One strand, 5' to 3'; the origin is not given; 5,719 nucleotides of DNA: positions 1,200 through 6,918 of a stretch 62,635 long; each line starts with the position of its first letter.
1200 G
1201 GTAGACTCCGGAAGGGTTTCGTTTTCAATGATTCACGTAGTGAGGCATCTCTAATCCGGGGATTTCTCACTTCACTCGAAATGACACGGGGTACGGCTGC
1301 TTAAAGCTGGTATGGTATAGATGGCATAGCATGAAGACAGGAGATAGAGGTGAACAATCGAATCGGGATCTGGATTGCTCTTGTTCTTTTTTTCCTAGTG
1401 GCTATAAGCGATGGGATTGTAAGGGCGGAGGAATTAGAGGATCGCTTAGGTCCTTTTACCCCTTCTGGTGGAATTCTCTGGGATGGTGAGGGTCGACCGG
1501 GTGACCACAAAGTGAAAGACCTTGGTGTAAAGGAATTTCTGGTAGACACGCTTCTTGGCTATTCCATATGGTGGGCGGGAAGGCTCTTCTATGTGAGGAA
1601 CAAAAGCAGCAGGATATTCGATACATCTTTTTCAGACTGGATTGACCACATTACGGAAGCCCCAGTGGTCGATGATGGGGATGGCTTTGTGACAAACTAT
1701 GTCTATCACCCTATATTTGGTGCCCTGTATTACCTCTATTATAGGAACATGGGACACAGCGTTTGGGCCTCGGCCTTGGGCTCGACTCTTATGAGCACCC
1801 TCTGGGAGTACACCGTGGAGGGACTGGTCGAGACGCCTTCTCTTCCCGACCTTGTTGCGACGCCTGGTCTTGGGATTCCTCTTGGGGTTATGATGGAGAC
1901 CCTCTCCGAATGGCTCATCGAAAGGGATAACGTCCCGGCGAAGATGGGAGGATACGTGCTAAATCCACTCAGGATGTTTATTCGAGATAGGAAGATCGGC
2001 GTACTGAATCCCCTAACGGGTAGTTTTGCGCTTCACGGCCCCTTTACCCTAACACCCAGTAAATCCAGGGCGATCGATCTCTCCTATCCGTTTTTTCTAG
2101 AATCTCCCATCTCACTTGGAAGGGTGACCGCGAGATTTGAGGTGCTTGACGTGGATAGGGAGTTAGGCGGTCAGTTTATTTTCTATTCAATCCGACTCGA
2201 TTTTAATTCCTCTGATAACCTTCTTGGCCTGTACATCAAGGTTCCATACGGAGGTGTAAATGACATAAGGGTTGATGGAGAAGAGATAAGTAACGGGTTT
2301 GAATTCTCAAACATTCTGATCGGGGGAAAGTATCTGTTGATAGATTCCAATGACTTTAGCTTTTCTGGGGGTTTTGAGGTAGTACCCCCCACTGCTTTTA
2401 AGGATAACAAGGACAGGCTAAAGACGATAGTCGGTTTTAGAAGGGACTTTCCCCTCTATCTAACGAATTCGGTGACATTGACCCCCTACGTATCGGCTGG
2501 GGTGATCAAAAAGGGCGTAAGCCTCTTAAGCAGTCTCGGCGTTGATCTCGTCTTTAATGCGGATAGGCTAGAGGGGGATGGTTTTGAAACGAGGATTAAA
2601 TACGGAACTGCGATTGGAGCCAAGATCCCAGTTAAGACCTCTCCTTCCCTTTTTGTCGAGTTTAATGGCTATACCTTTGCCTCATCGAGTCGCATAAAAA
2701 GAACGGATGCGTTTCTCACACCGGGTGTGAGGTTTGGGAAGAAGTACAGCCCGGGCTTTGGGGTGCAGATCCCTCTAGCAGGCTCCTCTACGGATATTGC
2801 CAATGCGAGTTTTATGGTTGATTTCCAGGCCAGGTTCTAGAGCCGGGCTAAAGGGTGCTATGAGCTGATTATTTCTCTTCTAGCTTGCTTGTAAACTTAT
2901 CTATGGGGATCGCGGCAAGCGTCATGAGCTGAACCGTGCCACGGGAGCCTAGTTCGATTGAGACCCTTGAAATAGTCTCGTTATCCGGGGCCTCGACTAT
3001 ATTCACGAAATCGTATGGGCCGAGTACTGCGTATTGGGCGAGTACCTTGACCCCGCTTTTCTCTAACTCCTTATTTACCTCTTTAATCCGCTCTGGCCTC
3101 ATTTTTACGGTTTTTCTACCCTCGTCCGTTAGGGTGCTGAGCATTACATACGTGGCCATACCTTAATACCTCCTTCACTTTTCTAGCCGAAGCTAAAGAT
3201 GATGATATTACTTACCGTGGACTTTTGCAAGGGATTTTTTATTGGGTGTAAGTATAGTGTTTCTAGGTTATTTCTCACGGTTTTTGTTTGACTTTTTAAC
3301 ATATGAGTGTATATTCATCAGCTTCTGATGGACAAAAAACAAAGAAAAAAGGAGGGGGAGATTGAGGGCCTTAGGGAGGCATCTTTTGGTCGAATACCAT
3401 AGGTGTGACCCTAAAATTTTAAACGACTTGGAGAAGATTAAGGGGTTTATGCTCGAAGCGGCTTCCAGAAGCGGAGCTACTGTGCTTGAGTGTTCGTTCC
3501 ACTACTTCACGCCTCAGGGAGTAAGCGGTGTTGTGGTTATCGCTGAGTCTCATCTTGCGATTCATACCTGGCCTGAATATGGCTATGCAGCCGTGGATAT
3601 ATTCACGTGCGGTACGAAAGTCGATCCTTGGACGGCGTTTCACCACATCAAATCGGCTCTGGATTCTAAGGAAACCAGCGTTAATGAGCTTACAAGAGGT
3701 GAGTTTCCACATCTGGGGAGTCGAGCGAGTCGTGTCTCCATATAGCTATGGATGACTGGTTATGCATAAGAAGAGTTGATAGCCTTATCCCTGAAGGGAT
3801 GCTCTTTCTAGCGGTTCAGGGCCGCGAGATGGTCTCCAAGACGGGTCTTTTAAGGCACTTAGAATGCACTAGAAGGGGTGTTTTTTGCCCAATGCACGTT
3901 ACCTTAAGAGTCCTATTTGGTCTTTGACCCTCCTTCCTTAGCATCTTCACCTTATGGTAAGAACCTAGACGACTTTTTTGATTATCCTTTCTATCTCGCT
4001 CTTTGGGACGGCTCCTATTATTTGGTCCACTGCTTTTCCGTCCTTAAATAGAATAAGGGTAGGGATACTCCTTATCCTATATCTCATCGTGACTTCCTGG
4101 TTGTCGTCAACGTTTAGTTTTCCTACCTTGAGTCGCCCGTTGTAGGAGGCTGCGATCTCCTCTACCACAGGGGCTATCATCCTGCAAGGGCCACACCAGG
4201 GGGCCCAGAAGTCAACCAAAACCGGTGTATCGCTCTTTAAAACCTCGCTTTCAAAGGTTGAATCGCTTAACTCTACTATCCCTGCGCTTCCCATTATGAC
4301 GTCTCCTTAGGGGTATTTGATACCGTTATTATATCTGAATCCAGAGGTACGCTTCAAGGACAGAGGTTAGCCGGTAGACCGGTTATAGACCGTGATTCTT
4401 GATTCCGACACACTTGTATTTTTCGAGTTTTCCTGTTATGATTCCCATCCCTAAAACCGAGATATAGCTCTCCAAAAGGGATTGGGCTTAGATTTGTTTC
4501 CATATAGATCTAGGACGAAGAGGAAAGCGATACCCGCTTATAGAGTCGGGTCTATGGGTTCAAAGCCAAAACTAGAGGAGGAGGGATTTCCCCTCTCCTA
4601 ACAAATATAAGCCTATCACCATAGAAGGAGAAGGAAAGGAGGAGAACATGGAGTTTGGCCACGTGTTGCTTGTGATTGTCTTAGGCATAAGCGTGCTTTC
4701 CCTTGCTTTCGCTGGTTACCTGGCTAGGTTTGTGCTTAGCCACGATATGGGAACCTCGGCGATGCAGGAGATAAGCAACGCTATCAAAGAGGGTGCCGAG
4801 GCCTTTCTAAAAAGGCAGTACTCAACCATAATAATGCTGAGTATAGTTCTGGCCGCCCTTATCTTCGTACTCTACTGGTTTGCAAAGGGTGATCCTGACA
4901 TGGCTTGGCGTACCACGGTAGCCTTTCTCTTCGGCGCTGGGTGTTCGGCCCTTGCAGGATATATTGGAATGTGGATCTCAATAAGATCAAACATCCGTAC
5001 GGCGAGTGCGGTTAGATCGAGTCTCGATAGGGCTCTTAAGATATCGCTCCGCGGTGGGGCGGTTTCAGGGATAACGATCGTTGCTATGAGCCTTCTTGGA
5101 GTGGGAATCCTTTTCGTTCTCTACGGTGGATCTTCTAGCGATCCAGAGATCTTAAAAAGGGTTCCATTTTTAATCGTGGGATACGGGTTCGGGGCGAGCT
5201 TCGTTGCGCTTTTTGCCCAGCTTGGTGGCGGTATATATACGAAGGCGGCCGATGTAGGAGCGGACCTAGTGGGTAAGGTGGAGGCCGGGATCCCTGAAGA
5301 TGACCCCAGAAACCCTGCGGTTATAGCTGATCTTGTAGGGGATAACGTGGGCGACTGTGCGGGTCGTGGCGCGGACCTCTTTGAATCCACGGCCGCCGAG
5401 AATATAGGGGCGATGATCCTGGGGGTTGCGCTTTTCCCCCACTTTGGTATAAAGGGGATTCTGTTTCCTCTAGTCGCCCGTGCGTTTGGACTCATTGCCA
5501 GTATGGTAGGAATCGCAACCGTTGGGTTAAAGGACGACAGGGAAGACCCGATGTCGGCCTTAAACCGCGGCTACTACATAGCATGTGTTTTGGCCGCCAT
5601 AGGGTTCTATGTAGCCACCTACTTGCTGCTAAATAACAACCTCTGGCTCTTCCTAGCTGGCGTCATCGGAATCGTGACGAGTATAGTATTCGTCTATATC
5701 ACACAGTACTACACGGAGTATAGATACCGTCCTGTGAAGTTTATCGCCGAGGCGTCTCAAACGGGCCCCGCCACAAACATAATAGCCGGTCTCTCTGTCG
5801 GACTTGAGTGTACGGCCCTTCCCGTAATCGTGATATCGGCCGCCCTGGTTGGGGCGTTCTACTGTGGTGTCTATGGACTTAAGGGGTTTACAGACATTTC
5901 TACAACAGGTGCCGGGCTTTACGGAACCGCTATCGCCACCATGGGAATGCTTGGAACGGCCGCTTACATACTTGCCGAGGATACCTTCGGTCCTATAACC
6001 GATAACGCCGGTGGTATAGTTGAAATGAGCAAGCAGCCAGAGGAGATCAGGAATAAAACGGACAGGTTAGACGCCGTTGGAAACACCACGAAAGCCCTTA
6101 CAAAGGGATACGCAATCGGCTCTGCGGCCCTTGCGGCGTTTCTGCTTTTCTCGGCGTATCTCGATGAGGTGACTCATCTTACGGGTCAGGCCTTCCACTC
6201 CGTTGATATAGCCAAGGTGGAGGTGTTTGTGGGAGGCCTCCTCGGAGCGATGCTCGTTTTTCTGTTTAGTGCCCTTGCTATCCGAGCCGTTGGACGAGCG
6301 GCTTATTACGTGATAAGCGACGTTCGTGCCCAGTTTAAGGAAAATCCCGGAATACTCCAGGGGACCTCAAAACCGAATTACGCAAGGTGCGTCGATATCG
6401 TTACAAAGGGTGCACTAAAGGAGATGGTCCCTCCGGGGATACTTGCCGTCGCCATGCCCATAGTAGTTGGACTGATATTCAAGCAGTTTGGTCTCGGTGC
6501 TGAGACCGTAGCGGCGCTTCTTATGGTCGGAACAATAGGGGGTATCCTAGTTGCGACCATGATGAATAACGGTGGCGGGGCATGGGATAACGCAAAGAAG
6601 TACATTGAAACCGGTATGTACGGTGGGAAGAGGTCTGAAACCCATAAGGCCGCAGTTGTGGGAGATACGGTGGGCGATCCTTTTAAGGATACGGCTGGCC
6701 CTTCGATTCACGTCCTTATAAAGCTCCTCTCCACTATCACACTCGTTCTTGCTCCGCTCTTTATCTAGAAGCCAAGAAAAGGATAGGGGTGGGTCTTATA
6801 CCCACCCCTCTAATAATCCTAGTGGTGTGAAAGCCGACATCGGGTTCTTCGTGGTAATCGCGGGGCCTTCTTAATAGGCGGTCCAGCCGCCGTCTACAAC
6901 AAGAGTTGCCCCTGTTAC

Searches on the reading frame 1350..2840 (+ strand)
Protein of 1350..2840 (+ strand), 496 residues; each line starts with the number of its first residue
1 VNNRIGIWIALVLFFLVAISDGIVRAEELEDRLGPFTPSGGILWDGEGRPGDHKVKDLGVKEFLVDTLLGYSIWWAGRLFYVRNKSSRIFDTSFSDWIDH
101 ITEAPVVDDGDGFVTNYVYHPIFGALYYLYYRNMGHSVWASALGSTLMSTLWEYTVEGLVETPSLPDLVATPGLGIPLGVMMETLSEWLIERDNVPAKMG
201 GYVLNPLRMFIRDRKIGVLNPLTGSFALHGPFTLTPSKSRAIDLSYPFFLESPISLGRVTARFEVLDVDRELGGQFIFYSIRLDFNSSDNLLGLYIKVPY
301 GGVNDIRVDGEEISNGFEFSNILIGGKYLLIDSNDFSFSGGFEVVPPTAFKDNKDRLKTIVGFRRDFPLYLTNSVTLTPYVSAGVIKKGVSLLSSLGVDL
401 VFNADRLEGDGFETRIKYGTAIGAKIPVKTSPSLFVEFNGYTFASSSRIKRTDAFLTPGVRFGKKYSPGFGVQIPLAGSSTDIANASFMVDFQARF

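Call 8: search_protein_families(library=pfam, proteins=[window:1350-2840:+])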
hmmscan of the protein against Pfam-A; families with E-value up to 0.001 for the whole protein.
window:1350-2840:+ (496 aa): 1 family
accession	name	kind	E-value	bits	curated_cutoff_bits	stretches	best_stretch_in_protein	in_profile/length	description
PF13084.11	DUF3943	-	2.8e-25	88.7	27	1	107-202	3-103/108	Domain of unknown function (DUF3943)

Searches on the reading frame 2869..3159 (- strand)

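Call 11: search_protein_families(library=pfam, proteins=[window:2869-3159:-])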
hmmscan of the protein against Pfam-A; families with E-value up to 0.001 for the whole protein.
window:2869-3159:- (96 aa): 1 family
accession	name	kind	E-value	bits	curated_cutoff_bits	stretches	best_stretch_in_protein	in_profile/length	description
PF08734.17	GYD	-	1.1e-30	105.8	31.4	1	4-90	1-88/91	GYD domain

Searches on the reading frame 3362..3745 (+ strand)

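Call 8: search_protein_families(library=pfam, proteins=[window:3362-3745:+])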
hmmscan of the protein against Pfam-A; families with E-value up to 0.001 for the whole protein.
window:3362-3745:+ (127 aa): 1 family
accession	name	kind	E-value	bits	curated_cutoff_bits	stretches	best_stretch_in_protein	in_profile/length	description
PF02675.21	AdoMet_dc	-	8.7e-44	148.7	25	1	7-113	1-107/107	S-adenosylmethionine decarboxylase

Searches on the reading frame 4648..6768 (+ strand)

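Call 8: search_protein_families(library=pfam, proteins=[window:4648-6768:+])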
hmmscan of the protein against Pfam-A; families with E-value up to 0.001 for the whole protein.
window:4648-6768:+ (706 aa): 1 family
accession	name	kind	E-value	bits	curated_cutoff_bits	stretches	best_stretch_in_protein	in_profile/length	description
PF03030.21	H_PPase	-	3.2e-262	872.3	29.7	1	16-701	1-645/645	Inorganic H+ pyrophosphatase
